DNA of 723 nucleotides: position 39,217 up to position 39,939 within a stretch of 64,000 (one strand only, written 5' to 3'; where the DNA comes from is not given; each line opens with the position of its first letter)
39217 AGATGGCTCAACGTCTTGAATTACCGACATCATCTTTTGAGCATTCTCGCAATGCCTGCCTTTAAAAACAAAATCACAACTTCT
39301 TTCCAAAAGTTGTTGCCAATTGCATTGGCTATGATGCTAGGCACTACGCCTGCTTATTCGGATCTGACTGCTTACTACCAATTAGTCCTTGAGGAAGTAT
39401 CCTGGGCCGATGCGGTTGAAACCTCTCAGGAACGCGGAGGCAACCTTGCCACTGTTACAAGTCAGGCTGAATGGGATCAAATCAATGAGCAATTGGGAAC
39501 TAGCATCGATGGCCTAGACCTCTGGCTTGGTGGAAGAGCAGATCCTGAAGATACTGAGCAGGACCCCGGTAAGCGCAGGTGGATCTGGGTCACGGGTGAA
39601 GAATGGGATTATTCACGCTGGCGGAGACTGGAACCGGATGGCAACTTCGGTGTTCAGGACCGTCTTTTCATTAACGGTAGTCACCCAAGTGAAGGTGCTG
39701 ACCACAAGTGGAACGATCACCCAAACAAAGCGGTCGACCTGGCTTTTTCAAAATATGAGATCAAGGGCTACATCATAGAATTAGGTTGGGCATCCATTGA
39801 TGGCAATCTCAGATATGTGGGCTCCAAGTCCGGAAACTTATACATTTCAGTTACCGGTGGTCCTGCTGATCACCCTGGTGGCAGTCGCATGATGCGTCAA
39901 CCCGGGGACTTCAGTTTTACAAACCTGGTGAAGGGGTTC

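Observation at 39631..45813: The four C-type lectin domains carry different sugar-specificity triplets (EPD, EPN, QPD, DPN) paired with WND-like motifs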

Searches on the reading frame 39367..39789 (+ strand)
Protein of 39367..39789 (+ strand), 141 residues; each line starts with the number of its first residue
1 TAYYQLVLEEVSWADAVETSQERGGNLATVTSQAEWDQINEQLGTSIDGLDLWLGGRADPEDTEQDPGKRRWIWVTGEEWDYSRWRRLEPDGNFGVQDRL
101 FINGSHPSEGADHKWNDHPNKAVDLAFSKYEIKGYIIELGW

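Call 60: search_solved_structures(query=window:39367-39789:+, max_evalue=0.01, show_alignments=3)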
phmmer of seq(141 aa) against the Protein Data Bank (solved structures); distinct sequences matched with E-value up to 0.01: 16.
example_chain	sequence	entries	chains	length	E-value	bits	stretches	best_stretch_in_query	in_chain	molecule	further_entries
7qsr_A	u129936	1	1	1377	3e-07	33.8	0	6-90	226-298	Secretory phospholipase A2 receptor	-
2py2_A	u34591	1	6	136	9.4e-07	32.2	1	10-93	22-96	Antifreeze protein type II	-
6jk4_A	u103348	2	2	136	4.9e-05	26.6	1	11-93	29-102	Type II antifreeze protein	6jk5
7jpt_A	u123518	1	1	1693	0.00015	25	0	3-94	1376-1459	Lymphocyte antigen 75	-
7jpu_A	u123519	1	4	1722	0.00017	24.8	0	3-94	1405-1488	Lymphocyte antigen 75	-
2go0_A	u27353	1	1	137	0.00017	24.8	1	4-87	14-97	Regenerating islet-derived protein 3 alpha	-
9wtd_A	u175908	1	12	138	0.00018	24.8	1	4-87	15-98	Regenerating islet-derived protein 3-alpha 15 kDa form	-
4mth_A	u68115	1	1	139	0.00018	24.8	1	4-87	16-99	Regenerating islet-derived protein 3-alpha 15 kDa form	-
1uv0_A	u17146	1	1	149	0.00022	24.5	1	4-87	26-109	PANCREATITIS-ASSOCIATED PROTEIN 1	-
5ao6_A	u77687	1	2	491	0.00046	23.4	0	4-119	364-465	C-TYPE MANNOSE RECEPTOR 2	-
5ao5_A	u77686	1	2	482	0.00048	23.4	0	4-119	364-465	C-TYPE MANNOSE RECEPTOR 2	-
9t9z_A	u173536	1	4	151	0.0005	23.3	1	12-121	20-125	C-type lectin mosGCTL-1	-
5e4k_A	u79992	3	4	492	0.00052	23.3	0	4-119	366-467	C-type mannose receptor 2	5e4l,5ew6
9qy1_A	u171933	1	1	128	0.0038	20.5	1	4-119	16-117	Mannose receptor C type 2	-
1iod_A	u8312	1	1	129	0.005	20.1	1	4-96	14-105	COAGULATION FACTOR X BINDING PROTEIN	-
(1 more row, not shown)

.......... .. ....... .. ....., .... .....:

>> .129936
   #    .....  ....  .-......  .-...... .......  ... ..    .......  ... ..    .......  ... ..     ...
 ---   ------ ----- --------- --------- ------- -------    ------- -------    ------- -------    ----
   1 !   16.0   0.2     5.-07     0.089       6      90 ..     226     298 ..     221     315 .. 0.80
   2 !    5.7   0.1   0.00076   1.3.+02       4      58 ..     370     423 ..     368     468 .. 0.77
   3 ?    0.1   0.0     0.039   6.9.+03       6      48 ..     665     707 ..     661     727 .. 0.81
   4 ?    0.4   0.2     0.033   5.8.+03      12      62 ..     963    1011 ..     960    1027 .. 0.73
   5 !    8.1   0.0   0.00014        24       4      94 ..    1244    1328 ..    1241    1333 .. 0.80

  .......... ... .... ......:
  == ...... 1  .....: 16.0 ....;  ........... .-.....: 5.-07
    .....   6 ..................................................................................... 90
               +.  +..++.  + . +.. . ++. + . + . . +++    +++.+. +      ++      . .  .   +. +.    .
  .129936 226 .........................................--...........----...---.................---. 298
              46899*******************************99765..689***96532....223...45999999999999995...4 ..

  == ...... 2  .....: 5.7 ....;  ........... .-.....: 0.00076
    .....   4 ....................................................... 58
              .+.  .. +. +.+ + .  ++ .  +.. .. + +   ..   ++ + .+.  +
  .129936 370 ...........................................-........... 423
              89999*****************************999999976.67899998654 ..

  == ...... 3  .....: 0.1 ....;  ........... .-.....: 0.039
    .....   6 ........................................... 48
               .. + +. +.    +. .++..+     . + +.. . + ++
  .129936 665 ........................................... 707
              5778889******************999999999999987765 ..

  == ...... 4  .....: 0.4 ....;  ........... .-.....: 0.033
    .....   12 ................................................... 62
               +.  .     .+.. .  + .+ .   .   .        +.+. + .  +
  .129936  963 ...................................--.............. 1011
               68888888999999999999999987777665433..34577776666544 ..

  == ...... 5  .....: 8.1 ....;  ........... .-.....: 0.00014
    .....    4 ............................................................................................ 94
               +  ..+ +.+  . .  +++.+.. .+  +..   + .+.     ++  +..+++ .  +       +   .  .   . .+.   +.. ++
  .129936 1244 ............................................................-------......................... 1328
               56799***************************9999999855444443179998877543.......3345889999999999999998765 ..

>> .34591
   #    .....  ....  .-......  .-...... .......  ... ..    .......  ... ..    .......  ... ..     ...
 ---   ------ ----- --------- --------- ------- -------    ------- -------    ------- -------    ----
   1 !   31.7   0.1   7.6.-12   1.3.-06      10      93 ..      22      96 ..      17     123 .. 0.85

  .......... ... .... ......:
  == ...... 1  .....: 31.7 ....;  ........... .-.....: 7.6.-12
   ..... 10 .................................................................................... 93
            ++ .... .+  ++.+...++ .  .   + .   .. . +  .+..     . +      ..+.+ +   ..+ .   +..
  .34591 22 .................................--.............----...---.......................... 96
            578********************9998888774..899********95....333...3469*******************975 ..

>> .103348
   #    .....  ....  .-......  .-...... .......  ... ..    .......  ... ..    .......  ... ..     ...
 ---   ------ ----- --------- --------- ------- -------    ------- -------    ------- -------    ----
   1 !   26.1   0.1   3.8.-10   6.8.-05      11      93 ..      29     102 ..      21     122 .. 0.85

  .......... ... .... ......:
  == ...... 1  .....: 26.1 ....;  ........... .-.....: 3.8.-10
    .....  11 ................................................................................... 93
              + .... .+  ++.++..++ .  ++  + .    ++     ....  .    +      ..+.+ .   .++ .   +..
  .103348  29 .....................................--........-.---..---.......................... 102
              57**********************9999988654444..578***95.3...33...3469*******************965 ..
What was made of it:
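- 39367..39789 (+): CTLD1 (aa69-209). Ca-site-II positions E,D,Q,N,D: EPD at 39631-39639 and WND within 39706-39720. HMMER aligns EPD with the QPD of herring AFP (call 60).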

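Call 61: predict_structure(alignment_id=A4)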
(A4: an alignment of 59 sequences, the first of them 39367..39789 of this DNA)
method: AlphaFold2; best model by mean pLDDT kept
length: 141 residues; sequences in the alignment: 59
mean_pLDDT: 90.8   pTM: 0.88
mean pLDDT of the five models: 90.8, 90.8, 90.1, 89.1, 88.7
residues with pLDDT >= 90: 112; 70-90: 18; 50-70: 11; < 50: 0
segments of 3 or more residues with pLDDT < 50: none
pLDDT, mean of each block of 10 residues (from residue 1): 93 97 97 96 94 97 92 97 94 89 82 90 62 94 53
secondary structure, 60 per line:
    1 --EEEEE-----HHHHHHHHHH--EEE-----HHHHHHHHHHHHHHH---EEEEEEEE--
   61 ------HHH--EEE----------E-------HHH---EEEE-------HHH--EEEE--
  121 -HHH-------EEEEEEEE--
elements in order: E3-7 H13-22 E25-27 H33-47 E51-58 E72-74 E99-102 E115-118 E132-139
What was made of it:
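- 39367..39789 (+): AF2 pLDDT 90.8 (call 61).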

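Call 65: fold_search(model_id=the predicted structure, library=pdb)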
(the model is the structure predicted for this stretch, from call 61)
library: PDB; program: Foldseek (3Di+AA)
matches with E <= 10: 597; with E <= 0.001: 451
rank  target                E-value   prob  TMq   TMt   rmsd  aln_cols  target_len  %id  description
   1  7juf_A                1.8e-09  1.00  0.75  0.83   2.8       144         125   17  C-type carbohydrate-recognition domain 4 of the mannose receptor complexed with Man-alpha1-2Man (released 2021-02-03)
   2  7juh                  2.4e-09  1.00  0.74  0.85   2.6       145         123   17  C-type carbohydrate-recognition domain 4 of the mannose receptor complexed with Man-alpha1-6Man (released 2021-02-03)
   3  7l68_A                1.4e-08  1.00  0.74  0.79   2.6       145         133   17  C-type carbohydrate-recognition domain 4 of the mannose receptor (released 2021-02-03)
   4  7juf_B                1.5e-08  1.00  0.74  0.79   2.5       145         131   17  C-type carbohydrate-recognition domain 4 of the mannose receptor complexed with Man-alpha1-2Man (released 2021-02-03)
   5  7l63_A                1.6e-08  1.00  0.75  0.79   2.7       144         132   17  C-type carbohydrate-recognition domain 4 of the mannose receptor complexed with L-fucose-(alpha 1-2)-D-galactose-(beta (released 2021-02-03)
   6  9srk_A                1.8e-08  1.00  0.70  0.78   2.8       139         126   20  Structure of collectin-11 (CL-11) carbohydrate-recognition domain in complex with L-fucose (released 2025-11-05)
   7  2py2_A                1.9e-08  1.00  0.73  0.81   2.2       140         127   22  Structure of Herring Type II Antifreeze Protein (released 2007-06-26)
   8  6jk5                  1.9e-08  1.00  0.72  0.81   2.3       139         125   22  Ca2+-dependent type II antifreeze protein (Ca2+-free form) (released 2019-06-26)
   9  9qy1                  1.9e-08  1.00  0.71  0.79   2.3       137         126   23  Endo180 (uPARAP) carbohydrate-recognition domain 2 with bound methyl fucoside (released 2025-05-28)
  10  7jue_A                1.9e-08  1.00  0.74  0.77   2.5       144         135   17  C-type carbohydrate-recognition domain 4 of the mannose receptor complexed with Man-alpha1-2Man (released 2021-02-03)
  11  4g9a_C                2.1e-08  1.00  0.68  0.73   3.1       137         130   20  Crystal structure of calcium2+-bound wild-type CD23 lectin domain (released 2013-06-26)
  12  6jk4                  2.2e-08  1.00  0.72  0.80   2.3       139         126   22  Ca2+-dependent type II antifreeze protein (released 2019-06-26)
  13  7l66                  2.7e-08  1.00  0.72  0.81   2.8       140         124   16  C-type carbohydrate-recognition domain 4 of the mannose receptor complexed with Methyl-GlcNAc (released 2021-02-03)
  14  7jud_B                3.1e-08  1.00  0.75  0.80   2.6       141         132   17  C-type carbohydrate-recognition domain 4 of the mannose receptor complexed with methyl-mannoside (released 2021-02-03)
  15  7jub                  3.5e-08  1.00  0.72  0.82   2.8       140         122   18  C-type carbohydrate-recognition domain 4 of the mannose receptor complexed with methyl-mannoside (released 2021-02-03)
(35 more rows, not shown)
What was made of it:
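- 39367..39789 (+): Best Foldseek matches are mannose-receptor CRD4, CL-11 and herring AFP II (call 65).
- Herring antifreeze protein, a QPD-type CTLD, is among the best matches to CTLD1 (calls 60 and 65).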
